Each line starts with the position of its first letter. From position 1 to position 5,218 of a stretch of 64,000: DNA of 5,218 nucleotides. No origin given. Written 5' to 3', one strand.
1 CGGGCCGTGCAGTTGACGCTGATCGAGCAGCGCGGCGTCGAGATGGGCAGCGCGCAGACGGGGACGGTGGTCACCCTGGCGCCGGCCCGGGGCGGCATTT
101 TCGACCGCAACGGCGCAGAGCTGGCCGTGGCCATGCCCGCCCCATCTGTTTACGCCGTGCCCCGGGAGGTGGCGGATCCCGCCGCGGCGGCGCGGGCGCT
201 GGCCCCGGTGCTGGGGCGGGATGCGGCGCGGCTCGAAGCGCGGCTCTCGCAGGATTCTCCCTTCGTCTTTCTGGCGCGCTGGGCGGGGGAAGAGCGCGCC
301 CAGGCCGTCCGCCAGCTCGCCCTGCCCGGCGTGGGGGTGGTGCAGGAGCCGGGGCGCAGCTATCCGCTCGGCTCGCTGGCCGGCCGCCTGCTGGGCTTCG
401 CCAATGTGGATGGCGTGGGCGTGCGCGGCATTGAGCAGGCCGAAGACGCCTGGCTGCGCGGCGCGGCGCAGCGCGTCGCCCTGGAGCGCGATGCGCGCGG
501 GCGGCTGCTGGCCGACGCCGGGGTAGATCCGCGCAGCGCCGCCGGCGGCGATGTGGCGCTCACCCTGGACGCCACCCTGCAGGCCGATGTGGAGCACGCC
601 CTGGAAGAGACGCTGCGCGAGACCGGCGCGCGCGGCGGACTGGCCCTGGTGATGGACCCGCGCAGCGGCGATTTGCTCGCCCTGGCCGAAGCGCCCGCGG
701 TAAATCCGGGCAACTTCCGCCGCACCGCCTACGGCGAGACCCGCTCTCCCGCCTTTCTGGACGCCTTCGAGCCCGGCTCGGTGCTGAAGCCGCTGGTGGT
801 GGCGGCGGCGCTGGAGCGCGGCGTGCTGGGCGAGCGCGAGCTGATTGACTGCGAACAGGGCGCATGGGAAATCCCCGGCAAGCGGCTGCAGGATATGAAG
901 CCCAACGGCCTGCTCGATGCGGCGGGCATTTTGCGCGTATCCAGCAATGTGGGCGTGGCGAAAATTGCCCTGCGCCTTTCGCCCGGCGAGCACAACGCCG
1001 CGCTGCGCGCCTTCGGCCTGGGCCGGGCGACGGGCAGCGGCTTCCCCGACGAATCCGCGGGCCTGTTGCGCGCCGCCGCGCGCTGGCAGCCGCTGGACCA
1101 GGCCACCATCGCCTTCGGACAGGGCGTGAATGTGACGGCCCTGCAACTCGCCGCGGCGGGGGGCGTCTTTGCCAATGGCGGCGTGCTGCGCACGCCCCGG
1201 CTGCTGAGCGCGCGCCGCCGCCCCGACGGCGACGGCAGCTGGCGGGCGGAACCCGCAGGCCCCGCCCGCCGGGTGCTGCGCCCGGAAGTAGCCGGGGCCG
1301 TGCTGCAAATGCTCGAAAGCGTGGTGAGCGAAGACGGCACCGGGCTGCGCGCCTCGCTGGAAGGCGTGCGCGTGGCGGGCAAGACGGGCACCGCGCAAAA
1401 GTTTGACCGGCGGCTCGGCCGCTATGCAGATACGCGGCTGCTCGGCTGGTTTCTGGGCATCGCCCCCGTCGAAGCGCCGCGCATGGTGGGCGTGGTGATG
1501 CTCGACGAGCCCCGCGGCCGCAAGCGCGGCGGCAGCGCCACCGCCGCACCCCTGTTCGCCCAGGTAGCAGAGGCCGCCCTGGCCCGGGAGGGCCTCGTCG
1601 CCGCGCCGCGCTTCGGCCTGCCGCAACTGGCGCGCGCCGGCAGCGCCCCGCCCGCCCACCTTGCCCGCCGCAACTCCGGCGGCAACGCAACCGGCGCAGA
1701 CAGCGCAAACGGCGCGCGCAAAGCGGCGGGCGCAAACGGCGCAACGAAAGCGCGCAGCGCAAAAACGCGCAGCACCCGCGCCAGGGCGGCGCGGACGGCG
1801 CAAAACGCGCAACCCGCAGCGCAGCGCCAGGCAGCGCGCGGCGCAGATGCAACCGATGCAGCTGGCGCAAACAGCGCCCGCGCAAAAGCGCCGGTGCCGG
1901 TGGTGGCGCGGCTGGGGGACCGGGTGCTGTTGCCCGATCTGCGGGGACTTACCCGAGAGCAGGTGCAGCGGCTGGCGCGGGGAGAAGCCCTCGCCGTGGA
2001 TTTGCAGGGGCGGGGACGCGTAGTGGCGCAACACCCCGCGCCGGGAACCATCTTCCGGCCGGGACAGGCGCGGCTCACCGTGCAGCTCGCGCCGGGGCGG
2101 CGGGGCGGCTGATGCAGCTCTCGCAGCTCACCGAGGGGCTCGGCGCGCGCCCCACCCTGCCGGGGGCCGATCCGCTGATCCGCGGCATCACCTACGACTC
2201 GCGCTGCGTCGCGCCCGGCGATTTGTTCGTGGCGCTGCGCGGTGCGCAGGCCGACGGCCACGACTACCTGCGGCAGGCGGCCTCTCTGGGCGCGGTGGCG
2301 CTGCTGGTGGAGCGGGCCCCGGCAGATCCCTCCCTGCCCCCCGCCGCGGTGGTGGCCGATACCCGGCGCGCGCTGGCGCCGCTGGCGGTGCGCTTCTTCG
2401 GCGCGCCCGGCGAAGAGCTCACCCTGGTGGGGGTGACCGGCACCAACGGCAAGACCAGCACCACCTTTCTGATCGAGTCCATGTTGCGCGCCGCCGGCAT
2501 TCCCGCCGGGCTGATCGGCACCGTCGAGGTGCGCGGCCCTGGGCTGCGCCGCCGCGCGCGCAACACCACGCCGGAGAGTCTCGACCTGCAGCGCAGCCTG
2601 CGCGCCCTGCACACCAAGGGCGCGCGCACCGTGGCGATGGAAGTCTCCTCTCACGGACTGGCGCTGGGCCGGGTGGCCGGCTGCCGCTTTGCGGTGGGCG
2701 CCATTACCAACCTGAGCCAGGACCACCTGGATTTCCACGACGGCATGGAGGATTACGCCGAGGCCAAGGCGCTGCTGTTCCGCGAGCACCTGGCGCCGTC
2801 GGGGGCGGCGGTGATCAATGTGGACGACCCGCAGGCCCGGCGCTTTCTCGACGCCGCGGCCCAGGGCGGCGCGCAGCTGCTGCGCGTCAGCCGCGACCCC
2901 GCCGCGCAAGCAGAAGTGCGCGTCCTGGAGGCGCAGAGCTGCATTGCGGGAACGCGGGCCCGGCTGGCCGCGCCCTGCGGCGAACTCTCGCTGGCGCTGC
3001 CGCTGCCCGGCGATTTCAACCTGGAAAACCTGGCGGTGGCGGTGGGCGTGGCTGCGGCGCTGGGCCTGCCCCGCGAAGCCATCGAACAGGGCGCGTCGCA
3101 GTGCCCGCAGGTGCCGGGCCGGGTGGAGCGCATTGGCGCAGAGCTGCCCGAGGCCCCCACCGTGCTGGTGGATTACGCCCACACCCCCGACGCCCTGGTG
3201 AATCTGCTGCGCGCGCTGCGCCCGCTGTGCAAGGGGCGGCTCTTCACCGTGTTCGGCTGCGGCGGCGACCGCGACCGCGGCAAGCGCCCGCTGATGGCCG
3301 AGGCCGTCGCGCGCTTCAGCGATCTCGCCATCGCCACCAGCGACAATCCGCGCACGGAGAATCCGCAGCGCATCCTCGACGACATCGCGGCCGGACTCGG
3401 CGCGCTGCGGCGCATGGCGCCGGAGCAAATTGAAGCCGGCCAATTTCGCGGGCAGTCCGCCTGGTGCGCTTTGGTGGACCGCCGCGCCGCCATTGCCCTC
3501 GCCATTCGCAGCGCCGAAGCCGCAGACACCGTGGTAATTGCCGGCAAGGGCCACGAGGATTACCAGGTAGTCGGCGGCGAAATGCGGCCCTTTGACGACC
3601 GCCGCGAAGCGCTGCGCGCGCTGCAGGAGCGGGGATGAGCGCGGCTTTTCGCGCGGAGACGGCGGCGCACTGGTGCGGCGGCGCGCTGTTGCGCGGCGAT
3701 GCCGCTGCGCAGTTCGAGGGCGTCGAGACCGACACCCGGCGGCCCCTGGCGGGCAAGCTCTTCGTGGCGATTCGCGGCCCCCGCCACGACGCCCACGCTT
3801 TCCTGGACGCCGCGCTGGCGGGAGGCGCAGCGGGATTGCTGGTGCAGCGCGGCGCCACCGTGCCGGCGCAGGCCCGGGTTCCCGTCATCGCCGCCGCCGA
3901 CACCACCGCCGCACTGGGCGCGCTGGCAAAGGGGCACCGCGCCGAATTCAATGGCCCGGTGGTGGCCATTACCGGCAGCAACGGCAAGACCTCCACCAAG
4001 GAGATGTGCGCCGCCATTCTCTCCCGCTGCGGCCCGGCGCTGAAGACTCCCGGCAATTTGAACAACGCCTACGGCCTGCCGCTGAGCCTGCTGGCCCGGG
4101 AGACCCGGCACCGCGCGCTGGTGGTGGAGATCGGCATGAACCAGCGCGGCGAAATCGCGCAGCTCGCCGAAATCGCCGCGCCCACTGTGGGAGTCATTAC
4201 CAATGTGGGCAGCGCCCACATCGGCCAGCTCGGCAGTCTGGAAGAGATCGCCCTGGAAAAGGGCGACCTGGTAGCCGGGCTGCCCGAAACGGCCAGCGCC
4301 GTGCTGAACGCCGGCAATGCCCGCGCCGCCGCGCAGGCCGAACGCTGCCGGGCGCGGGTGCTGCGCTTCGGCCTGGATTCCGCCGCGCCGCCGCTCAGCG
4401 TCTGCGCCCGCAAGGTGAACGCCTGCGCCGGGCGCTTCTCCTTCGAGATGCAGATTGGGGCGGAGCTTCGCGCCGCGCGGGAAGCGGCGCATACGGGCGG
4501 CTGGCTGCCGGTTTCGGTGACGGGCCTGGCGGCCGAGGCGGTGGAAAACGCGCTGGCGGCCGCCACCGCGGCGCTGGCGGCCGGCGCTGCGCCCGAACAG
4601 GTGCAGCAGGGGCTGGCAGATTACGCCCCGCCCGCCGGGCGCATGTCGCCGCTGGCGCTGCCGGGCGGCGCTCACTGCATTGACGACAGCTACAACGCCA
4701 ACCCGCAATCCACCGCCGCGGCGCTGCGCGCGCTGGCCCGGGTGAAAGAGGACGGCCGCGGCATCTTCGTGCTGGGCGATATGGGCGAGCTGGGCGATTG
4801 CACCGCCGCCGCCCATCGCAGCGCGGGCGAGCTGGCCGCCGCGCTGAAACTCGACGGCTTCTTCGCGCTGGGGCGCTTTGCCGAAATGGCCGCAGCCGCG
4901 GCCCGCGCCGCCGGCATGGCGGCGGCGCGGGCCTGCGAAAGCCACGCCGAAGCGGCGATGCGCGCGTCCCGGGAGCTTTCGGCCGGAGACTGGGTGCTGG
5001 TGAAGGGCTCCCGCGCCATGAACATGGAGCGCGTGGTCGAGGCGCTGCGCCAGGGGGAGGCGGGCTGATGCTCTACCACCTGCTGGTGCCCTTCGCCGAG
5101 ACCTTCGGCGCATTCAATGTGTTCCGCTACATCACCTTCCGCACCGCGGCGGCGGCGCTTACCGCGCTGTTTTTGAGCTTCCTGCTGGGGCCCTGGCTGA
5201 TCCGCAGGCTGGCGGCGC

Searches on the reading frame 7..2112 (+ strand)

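Call 70: search_protein_families(library=pfam, proteins=[window:7-2112:+], max_evalue=0.00001)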
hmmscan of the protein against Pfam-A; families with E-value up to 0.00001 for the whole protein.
window:7-2112:+ (701 aa): 3 families
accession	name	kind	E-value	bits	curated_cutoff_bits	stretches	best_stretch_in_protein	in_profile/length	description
PF00905.27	Transpeptidase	-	4.6e-64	216.9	22.1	1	211-521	1-298/299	Penicillin binding protein transpeptidase domain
PF03717.20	PBP_dimer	-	6e-14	53.3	24.4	1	25-168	3-176/180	Penicillin-binding Protein dimerisation domain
PF03793.24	PASTA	-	3.9e-07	30.4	23.2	1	641-694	2-62/64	PASTA domain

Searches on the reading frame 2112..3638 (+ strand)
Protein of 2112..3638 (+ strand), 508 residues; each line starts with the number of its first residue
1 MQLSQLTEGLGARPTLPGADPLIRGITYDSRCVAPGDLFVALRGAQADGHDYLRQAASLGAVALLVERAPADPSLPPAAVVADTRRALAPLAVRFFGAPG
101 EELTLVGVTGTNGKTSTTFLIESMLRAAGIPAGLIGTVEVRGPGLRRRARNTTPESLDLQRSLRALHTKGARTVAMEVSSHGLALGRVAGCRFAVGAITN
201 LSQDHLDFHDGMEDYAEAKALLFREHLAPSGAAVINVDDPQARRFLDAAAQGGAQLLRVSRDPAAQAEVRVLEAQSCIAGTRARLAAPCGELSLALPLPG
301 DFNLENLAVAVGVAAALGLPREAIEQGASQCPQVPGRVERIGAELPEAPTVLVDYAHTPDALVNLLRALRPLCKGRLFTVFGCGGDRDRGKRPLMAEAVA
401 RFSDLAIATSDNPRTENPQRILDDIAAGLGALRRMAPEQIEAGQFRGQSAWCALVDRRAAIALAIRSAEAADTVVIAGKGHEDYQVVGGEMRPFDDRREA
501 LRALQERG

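Call 70: search_protein_families(library=pfam, proteins=[window:2112-3638:+], max_evalue=0.00001)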
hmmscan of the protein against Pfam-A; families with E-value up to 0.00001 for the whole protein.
window:2112-3638:+ (508 aa): 3 families
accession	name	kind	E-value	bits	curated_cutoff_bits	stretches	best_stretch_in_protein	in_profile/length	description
PF08245.18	Mur_ligase_M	-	9.7e-50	169.7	24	1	108-314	1-200/200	Mur ligase middle domain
PF02875.26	Mur_ligase_C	-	8.4e-29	101.4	28.4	1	336-480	1-127/127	Mur ligase, glutamate ligase domain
PF01225.30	Mur_ligase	-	3.7e-11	43.7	21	1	23-70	2-54/95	Mur ligase family, catalytic domain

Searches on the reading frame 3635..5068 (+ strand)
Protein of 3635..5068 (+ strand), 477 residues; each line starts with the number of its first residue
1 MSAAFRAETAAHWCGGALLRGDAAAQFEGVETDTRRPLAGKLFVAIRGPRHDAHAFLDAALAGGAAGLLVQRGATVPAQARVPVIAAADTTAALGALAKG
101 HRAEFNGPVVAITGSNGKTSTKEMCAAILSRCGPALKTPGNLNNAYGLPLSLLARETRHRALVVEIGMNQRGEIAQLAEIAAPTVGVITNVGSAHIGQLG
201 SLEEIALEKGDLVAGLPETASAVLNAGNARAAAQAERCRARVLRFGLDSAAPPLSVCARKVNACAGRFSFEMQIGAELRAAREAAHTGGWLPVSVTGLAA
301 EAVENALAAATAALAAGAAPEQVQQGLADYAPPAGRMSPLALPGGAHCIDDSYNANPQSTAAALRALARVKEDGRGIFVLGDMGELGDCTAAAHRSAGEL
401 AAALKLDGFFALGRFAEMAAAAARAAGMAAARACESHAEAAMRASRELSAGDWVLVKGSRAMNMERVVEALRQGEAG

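Call 70: search_protein_families(library=pfam, proteins=[window:3635-5068:+], max_evalue=0.00001)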
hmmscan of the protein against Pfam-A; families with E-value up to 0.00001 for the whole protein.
window:3635-5068:+ (477 aa): 2 families
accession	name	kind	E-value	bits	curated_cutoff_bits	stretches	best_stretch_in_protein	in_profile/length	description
PF08245.18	Mur_ligase_M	-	5.7e-35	121.5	24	1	112-313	1-200/200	Mur ligase middle domain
PF02875.26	Mur_ligase_C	-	1.1e-19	72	28.4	1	335-460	1-127/127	Mur ligase, glutamate ligase domain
